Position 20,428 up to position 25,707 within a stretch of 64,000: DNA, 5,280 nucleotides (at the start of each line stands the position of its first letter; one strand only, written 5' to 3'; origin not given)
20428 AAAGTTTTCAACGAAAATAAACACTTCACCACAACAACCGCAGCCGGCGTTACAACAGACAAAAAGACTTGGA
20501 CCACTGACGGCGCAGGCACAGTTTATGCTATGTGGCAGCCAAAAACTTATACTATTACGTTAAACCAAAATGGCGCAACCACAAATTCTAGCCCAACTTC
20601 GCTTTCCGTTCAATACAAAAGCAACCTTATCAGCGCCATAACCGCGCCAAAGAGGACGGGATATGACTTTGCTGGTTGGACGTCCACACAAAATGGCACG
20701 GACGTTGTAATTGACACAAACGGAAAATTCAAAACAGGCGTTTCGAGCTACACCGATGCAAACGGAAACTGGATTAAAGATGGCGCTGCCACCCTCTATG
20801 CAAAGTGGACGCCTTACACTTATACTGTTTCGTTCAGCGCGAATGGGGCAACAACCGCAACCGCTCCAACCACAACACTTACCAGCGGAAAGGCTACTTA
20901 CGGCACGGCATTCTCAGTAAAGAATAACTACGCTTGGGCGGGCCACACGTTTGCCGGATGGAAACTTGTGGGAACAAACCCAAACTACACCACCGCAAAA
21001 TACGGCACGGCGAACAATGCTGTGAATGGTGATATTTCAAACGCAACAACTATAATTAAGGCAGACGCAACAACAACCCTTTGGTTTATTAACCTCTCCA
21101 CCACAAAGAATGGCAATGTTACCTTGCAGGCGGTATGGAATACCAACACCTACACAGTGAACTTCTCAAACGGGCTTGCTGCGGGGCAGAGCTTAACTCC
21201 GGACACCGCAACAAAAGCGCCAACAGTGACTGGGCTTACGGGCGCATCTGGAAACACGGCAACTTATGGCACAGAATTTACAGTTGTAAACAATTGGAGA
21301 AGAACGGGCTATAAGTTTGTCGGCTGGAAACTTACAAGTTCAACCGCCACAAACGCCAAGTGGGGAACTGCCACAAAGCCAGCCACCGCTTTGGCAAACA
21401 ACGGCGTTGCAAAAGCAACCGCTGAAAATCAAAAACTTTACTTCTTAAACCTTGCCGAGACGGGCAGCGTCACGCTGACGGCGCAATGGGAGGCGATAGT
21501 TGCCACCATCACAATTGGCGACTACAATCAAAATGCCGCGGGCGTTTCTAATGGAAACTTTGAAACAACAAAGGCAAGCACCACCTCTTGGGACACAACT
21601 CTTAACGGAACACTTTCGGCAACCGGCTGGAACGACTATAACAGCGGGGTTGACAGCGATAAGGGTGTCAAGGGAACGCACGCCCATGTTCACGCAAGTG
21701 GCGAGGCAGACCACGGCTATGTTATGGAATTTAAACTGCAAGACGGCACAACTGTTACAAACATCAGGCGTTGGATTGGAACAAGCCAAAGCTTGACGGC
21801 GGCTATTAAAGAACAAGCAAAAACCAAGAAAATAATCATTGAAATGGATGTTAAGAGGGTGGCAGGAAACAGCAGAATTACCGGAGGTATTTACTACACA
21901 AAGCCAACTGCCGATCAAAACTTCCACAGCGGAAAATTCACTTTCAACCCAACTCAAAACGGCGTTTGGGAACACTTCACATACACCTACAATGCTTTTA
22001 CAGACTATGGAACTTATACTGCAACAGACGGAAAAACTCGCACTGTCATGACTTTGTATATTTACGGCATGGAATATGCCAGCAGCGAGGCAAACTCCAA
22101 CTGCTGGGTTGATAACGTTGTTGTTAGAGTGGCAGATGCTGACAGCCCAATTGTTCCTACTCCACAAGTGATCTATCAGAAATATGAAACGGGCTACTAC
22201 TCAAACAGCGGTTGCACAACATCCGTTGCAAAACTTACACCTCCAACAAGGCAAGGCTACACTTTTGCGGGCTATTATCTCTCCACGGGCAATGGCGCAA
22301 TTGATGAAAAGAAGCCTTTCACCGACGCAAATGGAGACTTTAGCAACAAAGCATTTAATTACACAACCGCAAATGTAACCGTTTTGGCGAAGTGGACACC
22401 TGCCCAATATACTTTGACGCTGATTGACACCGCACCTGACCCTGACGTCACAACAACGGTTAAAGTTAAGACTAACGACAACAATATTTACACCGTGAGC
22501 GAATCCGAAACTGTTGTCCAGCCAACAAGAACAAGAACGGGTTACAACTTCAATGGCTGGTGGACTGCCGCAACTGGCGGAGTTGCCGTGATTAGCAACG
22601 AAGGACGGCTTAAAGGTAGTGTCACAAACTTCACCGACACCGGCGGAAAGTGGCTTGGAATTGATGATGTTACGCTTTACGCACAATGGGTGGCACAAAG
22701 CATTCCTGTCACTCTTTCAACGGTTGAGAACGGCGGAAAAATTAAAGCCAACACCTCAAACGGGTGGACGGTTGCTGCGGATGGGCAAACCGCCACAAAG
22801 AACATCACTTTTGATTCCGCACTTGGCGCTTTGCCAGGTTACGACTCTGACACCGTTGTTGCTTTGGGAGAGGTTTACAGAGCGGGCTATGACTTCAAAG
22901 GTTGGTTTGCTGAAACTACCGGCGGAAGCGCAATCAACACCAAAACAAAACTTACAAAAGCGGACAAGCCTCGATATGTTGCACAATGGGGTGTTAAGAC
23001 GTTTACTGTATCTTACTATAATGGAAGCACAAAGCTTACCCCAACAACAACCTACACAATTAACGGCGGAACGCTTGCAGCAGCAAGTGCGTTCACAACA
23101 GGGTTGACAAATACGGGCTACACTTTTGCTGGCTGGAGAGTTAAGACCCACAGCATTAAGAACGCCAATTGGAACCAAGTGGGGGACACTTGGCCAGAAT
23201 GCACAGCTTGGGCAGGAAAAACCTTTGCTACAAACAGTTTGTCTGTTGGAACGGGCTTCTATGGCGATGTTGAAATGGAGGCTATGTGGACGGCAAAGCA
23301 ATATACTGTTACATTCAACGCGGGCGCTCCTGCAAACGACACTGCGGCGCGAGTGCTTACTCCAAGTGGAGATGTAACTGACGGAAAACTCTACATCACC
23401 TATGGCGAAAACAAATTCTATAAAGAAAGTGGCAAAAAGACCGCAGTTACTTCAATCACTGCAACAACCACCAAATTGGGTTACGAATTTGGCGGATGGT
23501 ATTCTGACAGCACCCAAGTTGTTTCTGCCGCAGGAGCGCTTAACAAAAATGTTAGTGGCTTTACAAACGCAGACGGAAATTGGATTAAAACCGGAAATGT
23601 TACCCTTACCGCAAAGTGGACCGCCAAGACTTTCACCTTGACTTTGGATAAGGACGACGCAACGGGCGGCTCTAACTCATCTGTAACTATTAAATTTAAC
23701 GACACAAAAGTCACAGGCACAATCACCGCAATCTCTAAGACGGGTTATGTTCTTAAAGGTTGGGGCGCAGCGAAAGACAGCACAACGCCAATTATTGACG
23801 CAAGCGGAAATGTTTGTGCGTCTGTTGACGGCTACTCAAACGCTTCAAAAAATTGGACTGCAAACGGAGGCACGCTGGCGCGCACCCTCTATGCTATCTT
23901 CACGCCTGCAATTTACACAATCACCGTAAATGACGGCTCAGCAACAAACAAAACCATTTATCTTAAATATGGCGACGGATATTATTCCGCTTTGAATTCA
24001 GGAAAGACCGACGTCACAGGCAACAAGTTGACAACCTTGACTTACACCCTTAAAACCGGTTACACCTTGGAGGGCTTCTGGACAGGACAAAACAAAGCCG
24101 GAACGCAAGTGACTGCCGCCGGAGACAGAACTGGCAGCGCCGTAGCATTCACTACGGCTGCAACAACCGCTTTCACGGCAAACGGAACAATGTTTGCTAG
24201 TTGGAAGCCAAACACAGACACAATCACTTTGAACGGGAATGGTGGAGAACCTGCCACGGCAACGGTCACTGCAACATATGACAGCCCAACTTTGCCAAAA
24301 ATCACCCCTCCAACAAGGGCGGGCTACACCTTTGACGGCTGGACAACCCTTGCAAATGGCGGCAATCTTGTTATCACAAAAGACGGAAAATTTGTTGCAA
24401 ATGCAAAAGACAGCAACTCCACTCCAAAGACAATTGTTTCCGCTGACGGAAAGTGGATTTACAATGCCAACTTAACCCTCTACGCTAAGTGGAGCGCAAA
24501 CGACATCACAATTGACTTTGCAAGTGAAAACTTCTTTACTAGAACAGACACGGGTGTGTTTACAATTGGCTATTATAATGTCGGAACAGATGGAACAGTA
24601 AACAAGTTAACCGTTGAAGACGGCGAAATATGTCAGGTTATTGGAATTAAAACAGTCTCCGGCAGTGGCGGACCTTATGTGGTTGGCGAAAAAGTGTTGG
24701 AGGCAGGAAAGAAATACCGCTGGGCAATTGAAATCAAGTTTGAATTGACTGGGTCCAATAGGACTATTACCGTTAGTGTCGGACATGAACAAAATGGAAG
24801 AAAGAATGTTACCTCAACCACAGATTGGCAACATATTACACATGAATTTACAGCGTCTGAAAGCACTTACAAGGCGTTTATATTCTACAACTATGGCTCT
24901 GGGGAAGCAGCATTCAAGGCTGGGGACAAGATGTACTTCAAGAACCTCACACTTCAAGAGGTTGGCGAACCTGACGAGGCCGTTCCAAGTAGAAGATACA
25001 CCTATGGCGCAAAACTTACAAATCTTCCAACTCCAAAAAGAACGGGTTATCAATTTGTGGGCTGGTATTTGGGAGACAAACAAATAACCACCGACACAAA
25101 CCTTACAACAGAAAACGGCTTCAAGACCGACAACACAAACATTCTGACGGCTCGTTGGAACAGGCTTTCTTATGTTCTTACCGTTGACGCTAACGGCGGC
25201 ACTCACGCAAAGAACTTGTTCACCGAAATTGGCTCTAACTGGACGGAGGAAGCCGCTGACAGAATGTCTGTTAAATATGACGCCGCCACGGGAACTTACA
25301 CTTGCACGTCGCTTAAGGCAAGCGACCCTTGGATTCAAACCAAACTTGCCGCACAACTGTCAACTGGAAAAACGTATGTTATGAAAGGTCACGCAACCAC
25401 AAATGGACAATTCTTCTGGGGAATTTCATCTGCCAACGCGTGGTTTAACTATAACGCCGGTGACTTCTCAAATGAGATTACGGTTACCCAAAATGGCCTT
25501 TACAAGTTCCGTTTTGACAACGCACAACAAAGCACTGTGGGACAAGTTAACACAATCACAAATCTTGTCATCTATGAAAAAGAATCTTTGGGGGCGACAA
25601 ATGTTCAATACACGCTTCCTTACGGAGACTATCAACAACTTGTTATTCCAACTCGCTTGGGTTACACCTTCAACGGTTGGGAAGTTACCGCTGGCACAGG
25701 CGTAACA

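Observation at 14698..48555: A single 33.9-kb gene encoding a surface protein of about 11,300 aa, occupying 53% of the window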

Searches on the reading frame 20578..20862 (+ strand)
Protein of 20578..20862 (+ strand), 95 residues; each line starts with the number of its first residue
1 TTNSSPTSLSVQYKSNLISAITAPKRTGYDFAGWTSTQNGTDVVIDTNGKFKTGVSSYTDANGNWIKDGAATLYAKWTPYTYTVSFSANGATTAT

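Call 103: search_solved_structures(query=A3, max_evalue=0.01)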
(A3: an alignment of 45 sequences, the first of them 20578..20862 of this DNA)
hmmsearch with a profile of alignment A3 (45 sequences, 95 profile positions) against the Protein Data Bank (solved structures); distinct sequences matched with E-value up to 0.01: 6.
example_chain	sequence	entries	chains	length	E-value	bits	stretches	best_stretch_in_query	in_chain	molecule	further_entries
2y5p_A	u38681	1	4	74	1.7e-07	34.4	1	7-82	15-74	INTERNALIN B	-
9qr4_A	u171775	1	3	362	3.2e-06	30.4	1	10-82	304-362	Internalin B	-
7nms_A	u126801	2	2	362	3.8e-06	30.1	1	8-82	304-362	Internalin B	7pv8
2y5q_A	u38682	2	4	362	4.4e-06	29.9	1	8-82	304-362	INTERNALIN B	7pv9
9qr5_A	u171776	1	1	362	4.6e-06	29.9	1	10-82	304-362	Internalin B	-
1m9s_A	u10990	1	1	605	2e-05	27.8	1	8-84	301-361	Internalin B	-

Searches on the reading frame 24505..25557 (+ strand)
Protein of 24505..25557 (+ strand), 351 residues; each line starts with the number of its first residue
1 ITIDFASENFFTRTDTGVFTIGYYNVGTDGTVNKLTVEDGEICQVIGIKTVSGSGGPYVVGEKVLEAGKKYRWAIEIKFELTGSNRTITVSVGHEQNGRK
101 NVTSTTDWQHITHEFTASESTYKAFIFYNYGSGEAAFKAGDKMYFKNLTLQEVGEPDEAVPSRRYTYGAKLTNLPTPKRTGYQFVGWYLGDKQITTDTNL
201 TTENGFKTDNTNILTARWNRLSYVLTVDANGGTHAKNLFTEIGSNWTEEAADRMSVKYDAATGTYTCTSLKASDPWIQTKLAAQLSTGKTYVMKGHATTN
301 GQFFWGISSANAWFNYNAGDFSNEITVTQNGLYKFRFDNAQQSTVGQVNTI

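Call 77: predict_structure(protein=window:24505-25557:+)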
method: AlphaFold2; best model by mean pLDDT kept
length: 351 residues; sequences in the alignment: 1
mean_pLDDT: 38.2   pTM: 0.31
mean pLDDT of the five models: 38.2, 36.0, 33.5, 32.1, 29.7
residues with pLDDT >= 90: 0; 70-90: 0; 50-70: 54; < 50: 297
segments of 3 or more residues with pLDDT < 50: 1-88, 98-109, 116-138, 146-186, 191-286, 293-295, 297-299, 302-313, 340-351
pLDDT, mean of each block of 10 residues (from residue 1): 27 32 41 34 31 35 40 44 47 49 43 47 42 42 47 32 23 37 48 40 28 23 26 27 31 33 35 30 44 48 43 50 56 55 32 26
secondary structure, 60 per line:
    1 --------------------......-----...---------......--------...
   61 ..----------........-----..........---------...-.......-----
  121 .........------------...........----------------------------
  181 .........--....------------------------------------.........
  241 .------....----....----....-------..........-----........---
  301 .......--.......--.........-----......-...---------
elements in order: E21-26 E32-34 E44-49 E58-62 E73-80 E86-95 E109-115 E121-129 E142-152 E181-189 E192-195 H232-241 H248-251 E256-259 E264-267 H275-284 E290-297 E301-307 E310-316 E319-327 E333-338 E340-342

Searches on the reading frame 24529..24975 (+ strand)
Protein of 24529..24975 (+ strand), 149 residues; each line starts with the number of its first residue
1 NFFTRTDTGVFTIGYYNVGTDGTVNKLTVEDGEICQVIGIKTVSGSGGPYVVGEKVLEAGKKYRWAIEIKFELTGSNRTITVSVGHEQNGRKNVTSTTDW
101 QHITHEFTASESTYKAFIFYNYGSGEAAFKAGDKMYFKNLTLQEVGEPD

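Call 28: search_protein_families(library=pfam, proteins=[window:24529-24975:+], max_evalue=10)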
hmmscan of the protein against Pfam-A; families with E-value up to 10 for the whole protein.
window:24529-24975:+ (149 aa): 2 families
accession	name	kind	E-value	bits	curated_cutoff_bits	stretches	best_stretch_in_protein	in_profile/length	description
PF02018.23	CBM_4_9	-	0.00022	22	25.9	1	33-120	37-128/136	Carbohydrate binding domain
PF22637.2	CBM_4_9_1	-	0.00061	20.5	27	1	57-130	65-144/148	BppA domain 1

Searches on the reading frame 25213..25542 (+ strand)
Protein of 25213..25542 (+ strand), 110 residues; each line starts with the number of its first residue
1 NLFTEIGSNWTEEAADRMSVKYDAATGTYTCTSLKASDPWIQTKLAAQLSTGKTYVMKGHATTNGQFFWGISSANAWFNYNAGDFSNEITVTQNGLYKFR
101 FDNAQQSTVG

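Call 28: search_protein_families(library=pfam, proteins=[window:25213-25542:+], max_evalue=10)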
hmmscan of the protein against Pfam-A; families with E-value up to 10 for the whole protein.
window:25213-25542:+ (110 aa): 3 families
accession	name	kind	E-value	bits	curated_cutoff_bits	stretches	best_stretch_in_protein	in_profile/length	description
PF07210.18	DUF1416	-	0.071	13.5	23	1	43-99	8-61/97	Protein of unknown function (DUF1416)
PF04203.18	Sortase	-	0.13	12.4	26.6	1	29-104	16-82/125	Sortase domain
PF14308.11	DnaJ-X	-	0.17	11.8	29.4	1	52-95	55-98/203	X-domain of DnaJ-containing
